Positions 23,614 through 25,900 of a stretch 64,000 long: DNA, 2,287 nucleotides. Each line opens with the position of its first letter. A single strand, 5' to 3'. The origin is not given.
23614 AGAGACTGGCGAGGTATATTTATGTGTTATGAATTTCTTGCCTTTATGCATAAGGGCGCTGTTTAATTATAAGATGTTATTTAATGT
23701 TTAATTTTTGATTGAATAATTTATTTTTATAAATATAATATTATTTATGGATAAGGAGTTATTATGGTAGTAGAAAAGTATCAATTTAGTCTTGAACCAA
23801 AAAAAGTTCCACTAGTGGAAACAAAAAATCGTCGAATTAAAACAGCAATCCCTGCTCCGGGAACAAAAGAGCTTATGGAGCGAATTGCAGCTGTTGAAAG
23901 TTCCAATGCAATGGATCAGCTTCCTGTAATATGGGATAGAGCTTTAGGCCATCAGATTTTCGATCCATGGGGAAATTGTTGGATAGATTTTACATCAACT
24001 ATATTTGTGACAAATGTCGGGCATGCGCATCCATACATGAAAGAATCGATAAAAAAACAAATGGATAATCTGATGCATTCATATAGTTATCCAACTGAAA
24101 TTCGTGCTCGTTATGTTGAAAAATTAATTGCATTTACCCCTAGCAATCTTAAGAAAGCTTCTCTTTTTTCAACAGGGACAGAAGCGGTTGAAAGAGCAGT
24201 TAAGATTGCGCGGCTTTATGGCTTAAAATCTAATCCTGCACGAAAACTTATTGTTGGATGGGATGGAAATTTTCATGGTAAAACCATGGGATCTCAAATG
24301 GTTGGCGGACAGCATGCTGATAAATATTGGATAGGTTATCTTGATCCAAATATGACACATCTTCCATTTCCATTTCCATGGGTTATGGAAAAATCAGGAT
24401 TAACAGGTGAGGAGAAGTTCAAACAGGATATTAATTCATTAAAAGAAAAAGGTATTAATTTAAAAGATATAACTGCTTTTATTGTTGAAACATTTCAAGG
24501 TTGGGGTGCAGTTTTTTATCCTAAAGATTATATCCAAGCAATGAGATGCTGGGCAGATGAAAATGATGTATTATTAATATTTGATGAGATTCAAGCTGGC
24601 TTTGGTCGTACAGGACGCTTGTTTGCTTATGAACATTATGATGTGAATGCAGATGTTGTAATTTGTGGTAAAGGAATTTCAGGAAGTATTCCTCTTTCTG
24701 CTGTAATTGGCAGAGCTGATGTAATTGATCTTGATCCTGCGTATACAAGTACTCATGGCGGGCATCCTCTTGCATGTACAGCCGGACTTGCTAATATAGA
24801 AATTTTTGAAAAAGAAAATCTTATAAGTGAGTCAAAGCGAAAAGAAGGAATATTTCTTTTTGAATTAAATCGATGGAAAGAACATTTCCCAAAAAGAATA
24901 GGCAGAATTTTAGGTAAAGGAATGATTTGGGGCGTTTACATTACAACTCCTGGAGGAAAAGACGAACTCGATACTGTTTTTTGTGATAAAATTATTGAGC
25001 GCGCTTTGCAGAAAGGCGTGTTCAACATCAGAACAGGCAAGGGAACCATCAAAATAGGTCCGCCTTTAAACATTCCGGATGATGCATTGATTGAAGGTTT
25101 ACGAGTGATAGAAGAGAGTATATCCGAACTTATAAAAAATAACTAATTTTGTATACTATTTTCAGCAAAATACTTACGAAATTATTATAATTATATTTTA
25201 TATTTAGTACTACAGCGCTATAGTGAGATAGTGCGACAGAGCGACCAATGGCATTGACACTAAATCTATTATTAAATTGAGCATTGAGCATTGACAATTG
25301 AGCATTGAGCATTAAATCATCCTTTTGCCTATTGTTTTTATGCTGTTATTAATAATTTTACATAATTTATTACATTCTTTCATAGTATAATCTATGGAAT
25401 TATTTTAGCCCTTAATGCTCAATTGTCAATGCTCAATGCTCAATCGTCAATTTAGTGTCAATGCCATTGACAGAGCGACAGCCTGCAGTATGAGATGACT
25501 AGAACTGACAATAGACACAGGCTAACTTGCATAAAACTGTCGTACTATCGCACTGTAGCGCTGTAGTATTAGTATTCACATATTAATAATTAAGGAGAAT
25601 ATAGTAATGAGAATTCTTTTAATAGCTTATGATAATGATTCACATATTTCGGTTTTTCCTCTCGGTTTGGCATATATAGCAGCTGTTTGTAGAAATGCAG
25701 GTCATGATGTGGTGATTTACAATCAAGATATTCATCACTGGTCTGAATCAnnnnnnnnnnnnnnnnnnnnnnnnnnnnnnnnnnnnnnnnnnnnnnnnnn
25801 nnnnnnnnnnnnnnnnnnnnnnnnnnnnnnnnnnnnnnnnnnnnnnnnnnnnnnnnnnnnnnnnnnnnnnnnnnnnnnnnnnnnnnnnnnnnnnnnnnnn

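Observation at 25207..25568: MITE-like ~360-bp nested inverted-repeat element in the largest intergenic gap of the locus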

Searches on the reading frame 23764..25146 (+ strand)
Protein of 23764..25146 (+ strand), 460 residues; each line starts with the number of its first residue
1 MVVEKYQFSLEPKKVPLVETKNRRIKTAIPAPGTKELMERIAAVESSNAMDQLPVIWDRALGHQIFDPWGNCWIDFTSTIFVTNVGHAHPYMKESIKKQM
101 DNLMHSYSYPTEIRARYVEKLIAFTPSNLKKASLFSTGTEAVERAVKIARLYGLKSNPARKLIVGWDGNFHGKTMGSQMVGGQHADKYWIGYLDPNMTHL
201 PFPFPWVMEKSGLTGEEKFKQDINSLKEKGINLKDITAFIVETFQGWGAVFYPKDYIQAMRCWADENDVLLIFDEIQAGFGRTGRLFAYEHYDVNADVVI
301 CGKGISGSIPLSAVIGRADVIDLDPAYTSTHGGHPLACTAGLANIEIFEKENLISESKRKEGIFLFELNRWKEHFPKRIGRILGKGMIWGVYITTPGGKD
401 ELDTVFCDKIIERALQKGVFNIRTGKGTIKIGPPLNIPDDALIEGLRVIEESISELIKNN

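Call 8: search_protein_families(library=pfam, proteins=[window:23764-25146:+])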
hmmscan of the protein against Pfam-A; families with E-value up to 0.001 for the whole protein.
window:23764-25146:+ (460 aa): 1 family
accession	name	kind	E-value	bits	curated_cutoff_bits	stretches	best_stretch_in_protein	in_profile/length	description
PF00202.27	Aminotran_3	-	2.7e-83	280.3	30.5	1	48-451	4-401/403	Aminotransferase class-III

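Call 12: find_encoding_contigs(protein=window:23764-25146:+, flank=6000, max_places=10)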
Protein window:23764-25146:+ (460 aa): 1 contig read that carries it; 1 place shown.
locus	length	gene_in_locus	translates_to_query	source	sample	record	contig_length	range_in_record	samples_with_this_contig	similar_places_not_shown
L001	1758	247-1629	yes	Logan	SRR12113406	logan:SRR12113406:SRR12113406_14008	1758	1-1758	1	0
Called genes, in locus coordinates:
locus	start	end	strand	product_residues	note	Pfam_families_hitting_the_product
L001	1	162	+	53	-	?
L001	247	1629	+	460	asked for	PF00202:Aminotran_3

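Call 16: find_homologous_proteins(query=window:23764-25146:+, max_evalue=1e-50)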
Query window:23764-25146:+ (460 aa): 2583 proteins with E <= 1e-50 among 8000 candidates; the best 120 are listed.
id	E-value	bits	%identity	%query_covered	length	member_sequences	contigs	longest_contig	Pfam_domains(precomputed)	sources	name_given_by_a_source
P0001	0.0e+0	1072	100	100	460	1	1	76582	PF00202.28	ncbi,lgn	-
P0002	1.2e-249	847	79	99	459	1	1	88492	PF00202.28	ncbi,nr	ncbi:aminotransferase class III-fold pyridoxal phosphate-dependent enzyme [Nitrospiraceae bacterium 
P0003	2.4e-240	816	75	99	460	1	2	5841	PF00202.28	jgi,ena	-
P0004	2.2e-222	757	69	98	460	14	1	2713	PF00202.28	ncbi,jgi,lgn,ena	-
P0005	5.1e-222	756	68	99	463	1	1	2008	PF00202.28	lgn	-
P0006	4.2e-221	753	68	98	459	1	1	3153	PF00202.28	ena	-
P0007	7.1e-221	752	68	97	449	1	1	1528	PF00202.28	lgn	-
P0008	9.3e-221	752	68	99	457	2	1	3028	PF00202.28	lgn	-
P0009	4.3e-220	749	67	98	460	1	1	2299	PF00202.28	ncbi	-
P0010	8.1e-220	748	68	98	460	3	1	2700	PF00202.28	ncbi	-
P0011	2.6e-219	747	70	98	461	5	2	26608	PF00202.28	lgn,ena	-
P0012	8.0e-219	745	66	99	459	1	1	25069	PF00202.28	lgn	-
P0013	1.5e-215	734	68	98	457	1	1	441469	PF00202.28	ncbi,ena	-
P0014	1.3e-214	731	65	98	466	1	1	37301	PF00202.28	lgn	-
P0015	2.8e-214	730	67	98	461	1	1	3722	PF00202.28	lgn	-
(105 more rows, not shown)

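Call 20: find_encoding_contigs(protein=P0002, flank=8000, max_places=4)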
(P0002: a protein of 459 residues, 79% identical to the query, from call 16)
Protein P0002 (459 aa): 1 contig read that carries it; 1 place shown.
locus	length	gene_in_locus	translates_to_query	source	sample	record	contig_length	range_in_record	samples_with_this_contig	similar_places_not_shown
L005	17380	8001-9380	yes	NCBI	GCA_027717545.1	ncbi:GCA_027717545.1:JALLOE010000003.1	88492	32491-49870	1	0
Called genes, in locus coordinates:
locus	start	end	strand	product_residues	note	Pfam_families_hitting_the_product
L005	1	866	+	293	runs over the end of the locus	PF01261:AP_endonuc_2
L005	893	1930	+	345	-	PF03102:NeuB, PF08666:SAF (weak)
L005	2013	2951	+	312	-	PF01073:3Beta_HSD, PF01370:Epimerase, PF02719:Polysacc_synt_2, PF04321:RmlD_sub_bind, PF05368:NmrA (weak), PF13460:NAD_binding_10 (weak), PF16363:GDP_Man_Dehyd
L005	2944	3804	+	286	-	PF00106:adh_short, PF01370:Epimerase (weak), PF08659:KR (weak), PF13561:adh_short_C2, PF00106:adh_short (weak)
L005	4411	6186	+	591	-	PF02543:Carbam_trans_N, PF16861:Carbam_trans_C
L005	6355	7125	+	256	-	PF00106:adh_short, PF08659:KR (weak), PF13561:adh_short_C2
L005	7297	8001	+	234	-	PF02348:CTP_transf_3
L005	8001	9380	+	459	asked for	PF00202:Aminotran_3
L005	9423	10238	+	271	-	PF01261:AP_endonuc_2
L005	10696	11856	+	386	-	PF01370:Epimerase, PF16363:GDP_Man_Dehyd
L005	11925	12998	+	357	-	PF03102:NeuB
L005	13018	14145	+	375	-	PF02350:Epimerase_2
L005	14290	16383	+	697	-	PF02310:B12-binding (weak), PF04055:Radical_SAM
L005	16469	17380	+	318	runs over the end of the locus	PF00389:2-Hacid_dh, PF02826:2-Hacid_dh_C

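Call 21: find_encoding_contigs(protein=P0003, flank=8000, max_places=4)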
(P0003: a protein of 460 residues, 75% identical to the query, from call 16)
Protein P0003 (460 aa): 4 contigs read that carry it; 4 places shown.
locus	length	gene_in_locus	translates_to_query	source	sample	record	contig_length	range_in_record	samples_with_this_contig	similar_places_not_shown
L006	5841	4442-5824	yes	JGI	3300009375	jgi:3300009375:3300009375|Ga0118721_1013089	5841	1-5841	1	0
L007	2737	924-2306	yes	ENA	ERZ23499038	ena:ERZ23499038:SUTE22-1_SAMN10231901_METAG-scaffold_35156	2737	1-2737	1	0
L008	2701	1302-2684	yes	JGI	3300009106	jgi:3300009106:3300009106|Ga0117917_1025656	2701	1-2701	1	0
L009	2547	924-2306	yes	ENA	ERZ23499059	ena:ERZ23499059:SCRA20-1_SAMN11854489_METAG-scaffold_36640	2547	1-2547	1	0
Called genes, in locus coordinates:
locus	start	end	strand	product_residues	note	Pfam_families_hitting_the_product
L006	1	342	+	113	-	?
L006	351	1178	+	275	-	PF01261:AP_endonuc_2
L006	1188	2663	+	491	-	PF00202:Aminotran_3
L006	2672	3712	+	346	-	PF00551:Formyl_trans_N, PF02911:Formyl_trans_C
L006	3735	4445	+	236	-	PF02348:CTP_transf_3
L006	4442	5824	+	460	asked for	PF00202:Aminotran_3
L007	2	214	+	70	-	?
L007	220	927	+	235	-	PF02348:CTP_transf_3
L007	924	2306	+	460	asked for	PF00202:Aminotran_3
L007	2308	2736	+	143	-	?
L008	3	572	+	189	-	?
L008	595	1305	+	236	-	PF02348:CTP_transf_3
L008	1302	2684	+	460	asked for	PF00202:Aminotran_3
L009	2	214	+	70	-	?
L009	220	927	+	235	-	PF02348:CTP_transf_3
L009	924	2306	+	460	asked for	PF00202:Aminotran_3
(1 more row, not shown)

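Call 22: list_cluster_members(proteins=[window:23764-25146:+, window:25607-26995:+, window:27130-28341:+, window:60253-61803:+, window:1233-2492:+, window:52587-53957:+, window:44197-46329:+])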
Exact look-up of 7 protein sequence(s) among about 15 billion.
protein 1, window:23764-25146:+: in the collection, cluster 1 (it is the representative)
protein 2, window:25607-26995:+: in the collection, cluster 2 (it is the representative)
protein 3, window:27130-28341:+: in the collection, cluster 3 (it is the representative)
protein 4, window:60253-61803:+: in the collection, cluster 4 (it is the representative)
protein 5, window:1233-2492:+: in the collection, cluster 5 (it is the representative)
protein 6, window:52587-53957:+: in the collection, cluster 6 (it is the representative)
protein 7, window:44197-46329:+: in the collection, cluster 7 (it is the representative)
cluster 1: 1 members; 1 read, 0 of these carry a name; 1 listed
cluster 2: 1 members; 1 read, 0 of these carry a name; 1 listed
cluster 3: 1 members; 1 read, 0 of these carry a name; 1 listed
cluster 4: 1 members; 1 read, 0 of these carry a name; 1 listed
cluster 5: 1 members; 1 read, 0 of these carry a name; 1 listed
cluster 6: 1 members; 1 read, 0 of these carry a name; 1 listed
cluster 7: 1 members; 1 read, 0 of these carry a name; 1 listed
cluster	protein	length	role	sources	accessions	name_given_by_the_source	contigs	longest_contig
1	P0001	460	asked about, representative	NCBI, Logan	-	-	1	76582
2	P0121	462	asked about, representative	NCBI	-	-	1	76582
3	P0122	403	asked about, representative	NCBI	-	-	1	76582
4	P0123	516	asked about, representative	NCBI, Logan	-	-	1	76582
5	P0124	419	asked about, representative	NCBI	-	-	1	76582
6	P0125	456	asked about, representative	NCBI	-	-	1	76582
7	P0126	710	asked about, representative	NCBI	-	-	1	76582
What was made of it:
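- The source is a metagenome-assembled contig with no close relatives (call 22).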

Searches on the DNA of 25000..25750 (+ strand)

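Call 35: search_rna_families(source=window, start=25000, end=25750, threshold=evalue, max_evalue=10)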
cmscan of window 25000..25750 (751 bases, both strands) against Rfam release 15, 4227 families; matches with E-value up to 10: 2.
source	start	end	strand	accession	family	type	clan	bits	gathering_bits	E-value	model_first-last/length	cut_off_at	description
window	25241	25325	-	RF02480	GlsR14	Gene; snRNA; snoRNA; CD-box;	-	14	90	1.4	1-68/68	no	Small nucleolar RNA GlsR14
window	25129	25169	-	RF02350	psRNA6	Gene; sRNA;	-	10.2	60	2.8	1-333/333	no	Nitrosomonas sRNA psRNA6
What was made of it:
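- On Any Rfam RNA family: In the gap the best E-values were 1.4 and 2.8, far below threshold (call 35).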

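Call 36: search_dna_similar(query=window:25190-25590:+, collection=plasmids, mode=distant, max_evalue=0.01)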
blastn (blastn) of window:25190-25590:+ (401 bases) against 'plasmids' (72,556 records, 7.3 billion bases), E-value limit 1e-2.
No match.

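Call 37: search_dna_similar(query=window:25190-25590:+, collection=phages, mode=distant, max_evalue=0.01)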
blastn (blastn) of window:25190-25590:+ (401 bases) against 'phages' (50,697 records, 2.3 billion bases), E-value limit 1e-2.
No match.
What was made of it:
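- The whole element gave nothing in plasmids or phages (calls 36, 37).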

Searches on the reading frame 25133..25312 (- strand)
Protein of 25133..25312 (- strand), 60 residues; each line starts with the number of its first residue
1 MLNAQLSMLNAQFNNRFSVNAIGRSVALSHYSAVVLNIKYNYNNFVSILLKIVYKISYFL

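Call 32: list_cluster_members(proteins=[window:25133-25312:-, window:25133-25291:-, window:25213-25305:-, window:25415-25495:+])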
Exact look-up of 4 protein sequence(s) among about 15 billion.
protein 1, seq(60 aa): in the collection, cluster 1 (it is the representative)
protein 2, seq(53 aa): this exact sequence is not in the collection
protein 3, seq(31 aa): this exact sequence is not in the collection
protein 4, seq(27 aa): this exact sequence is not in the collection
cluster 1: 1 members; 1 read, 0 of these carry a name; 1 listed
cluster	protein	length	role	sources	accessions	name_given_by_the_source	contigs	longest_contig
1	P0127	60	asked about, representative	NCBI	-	-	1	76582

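Call 34: find_homologous_proteins(query=P0127, max_evalue=10)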
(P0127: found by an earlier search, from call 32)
Query P0127 (60 aa): 1 proteins with E <= 10 among 1 candidates.
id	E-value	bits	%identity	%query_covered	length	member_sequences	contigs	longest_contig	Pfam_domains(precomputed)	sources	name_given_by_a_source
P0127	4.0e-28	113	100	100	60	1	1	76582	-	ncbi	-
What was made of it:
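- Checked: A 60-aa antisense ORF was called on the source contig (P0127, call 32), but it has no homolog among 5.8 billion protein clusters (call 34).
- The ORF that spans the inner left end has no relative (call 34).
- Tried and rejected: P0127 is on record but has no relative (calls 32, 34).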
